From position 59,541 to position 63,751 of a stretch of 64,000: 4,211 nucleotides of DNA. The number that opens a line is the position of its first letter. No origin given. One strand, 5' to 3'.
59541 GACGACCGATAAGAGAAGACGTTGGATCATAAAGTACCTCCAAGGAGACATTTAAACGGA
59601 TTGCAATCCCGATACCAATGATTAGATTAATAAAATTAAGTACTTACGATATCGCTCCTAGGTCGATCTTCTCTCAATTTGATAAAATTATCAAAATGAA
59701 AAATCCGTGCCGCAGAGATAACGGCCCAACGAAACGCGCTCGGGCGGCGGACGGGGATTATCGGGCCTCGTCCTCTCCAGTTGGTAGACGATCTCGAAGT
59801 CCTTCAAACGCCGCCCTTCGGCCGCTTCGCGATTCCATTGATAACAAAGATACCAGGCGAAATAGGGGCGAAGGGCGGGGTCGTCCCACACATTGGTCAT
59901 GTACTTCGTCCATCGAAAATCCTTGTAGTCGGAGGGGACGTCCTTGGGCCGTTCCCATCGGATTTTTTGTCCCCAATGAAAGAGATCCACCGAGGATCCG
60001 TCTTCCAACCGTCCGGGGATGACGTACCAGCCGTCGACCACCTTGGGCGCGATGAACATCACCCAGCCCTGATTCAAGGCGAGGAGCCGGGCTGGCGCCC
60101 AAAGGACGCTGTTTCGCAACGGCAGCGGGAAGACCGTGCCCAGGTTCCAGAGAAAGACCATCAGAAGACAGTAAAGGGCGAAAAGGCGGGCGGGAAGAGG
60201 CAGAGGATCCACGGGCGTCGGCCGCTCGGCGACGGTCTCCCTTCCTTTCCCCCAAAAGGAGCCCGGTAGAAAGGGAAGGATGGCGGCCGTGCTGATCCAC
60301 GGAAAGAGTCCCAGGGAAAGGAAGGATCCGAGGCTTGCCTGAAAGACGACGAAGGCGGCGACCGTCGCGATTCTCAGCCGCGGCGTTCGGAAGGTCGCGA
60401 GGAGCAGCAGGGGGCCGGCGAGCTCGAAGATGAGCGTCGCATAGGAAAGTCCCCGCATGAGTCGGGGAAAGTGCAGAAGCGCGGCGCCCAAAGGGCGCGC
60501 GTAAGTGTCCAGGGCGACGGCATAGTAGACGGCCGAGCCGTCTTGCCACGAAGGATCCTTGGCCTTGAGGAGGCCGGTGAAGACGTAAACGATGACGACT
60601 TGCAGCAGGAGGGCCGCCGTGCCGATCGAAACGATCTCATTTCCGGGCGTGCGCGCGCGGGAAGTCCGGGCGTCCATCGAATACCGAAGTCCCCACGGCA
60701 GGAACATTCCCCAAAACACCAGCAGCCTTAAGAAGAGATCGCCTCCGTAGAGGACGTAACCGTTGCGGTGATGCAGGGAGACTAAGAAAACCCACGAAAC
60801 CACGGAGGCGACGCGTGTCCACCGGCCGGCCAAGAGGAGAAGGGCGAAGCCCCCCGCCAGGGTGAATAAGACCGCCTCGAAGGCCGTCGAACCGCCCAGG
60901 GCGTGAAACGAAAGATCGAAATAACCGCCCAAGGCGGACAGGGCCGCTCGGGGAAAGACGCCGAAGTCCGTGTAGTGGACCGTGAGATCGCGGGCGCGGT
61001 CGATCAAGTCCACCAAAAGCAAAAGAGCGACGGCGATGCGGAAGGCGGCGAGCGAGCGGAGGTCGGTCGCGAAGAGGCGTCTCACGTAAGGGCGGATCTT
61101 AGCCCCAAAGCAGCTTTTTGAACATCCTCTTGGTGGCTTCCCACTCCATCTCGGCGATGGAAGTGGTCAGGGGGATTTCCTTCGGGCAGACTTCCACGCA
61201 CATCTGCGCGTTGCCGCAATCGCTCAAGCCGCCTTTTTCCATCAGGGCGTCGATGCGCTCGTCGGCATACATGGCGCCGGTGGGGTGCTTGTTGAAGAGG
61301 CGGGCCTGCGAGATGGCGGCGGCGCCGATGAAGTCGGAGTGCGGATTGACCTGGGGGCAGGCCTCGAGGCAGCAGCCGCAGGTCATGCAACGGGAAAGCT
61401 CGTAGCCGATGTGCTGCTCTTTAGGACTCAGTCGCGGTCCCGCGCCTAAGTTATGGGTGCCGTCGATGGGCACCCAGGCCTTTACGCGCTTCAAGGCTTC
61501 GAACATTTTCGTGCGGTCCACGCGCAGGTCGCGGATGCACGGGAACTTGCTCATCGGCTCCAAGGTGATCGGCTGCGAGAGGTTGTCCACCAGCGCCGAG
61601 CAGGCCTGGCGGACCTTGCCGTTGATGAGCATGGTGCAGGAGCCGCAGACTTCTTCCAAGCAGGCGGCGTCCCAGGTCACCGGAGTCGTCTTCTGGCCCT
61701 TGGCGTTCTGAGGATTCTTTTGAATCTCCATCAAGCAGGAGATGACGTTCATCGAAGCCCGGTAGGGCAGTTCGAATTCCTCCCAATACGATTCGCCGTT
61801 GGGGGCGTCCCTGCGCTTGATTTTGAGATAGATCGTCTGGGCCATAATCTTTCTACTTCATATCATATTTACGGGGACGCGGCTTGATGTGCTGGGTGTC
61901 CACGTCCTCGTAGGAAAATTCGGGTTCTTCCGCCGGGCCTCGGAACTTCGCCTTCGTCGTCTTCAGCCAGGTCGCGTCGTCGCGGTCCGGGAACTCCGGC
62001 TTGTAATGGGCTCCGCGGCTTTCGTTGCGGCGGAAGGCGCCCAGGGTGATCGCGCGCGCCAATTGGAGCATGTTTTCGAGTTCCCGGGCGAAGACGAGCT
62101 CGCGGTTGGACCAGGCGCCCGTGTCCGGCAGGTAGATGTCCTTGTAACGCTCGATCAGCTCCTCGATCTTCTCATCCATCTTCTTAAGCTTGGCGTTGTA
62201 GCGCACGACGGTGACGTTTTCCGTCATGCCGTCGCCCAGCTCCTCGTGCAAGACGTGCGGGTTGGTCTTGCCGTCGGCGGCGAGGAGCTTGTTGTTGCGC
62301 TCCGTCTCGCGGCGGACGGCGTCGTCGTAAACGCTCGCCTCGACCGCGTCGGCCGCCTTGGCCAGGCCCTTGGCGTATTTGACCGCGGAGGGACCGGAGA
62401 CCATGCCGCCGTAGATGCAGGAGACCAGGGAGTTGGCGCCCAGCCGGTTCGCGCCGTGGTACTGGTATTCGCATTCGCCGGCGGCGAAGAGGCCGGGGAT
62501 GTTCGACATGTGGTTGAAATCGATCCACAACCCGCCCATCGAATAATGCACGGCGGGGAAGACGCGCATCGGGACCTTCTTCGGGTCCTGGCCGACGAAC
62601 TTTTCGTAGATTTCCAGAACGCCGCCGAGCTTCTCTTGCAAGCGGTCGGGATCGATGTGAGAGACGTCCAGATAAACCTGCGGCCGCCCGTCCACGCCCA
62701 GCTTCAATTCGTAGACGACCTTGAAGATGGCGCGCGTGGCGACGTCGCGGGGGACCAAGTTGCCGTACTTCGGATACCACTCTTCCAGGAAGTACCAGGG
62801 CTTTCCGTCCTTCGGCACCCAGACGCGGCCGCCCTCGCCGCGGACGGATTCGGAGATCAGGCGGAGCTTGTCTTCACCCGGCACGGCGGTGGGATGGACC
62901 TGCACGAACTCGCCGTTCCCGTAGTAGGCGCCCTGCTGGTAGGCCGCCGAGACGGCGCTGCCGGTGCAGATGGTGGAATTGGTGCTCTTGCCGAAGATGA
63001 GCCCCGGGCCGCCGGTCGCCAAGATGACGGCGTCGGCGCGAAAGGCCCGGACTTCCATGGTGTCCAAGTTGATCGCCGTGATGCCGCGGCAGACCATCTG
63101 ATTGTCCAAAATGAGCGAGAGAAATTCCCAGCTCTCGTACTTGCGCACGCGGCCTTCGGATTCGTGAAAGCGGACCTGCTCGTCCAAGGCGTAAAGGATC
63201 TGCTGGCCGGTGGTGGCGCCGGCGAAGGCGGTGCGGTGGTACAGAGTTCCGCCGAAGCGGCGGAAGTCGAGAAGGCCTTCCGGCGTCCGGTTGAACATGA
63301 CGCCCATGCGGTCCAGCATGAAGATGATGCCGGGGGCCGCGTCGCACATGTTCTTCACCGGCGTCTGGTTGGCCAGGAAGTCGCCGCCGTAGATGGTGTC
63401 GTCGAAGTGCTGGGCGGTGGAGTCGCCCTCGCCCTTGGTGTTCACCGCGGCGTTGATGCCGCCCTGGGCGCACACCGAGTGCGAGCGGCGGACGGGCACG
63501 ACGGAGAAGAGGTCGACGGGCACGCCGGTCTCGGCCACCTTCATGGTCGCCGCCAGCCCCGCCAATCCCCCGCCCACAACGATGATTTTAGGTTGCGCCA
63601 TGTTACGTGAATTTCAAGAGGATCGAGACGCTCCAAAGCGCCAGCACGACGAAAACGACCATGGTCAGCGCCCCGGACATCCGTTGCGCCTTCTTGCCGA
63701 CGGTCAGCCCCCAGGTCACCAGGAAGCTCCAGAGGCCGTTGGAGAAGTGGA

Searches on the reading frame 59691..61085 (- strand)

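Call 80: search_protein_families(library=pfam, proteins=[window:59691-61085:-], max_evalue=0.00001)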
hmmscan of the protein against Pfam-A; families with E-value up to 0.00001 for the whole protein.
window:59691-61085:- (464 aa): 1 family
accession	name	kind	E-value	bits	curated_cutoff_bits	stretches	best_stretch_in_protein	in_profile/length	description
PF05090.19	HTTM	-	8.1e-09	35.9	27.7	1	7-273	4-255/259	HTTM domain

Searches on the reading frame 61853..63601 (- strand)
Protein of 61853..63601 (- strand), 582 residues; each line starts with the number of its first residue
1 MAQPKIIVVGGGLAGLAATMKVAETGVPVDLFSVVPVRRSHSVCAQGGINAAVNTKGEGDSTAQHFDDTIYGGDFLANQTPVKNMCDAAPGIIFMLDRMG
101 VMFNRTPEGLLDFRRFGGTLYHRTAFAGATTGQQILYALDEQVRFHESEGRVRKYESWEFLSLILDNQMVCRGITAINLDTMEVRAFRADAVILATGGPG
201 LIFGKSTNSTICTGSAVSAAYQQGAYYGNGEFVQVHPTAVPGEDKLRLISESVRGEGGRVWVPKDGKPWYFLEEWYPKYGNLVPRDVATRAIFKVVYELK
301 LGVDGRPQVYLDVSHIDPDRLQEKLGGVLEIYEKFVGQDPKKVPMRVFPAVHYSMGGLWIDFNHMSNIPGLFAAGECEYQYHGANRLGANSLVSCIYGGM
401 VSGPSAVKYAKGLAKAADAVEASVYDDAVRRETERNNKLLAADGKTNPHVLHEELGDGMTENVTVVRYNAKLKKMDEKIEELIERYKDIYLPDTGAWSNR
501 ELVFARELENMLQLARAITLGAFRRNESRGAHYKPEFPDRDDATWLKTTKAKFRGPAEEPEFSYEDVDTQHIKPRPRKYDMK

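Call 80: search_protein_families(library=pfam, proteins=[window:61853-63601:-], max_evalue=0.00001)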
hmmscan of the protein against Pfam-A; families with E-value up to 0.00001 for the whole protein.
window:61853-63601:- (582 aa): 2 families
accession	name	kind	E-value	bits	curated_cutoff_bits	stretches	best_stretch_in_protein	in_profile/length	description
PF00890.30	FAD_binding_2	-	3.8e-87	293.6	20.4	1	6-392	2-414/414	FAD binding domain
PF02910.25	Succ_DH_flav_C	-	5.1e-39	133.6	20.8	1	452-579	1-130/130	Fumarate reductase flavoprotein C-term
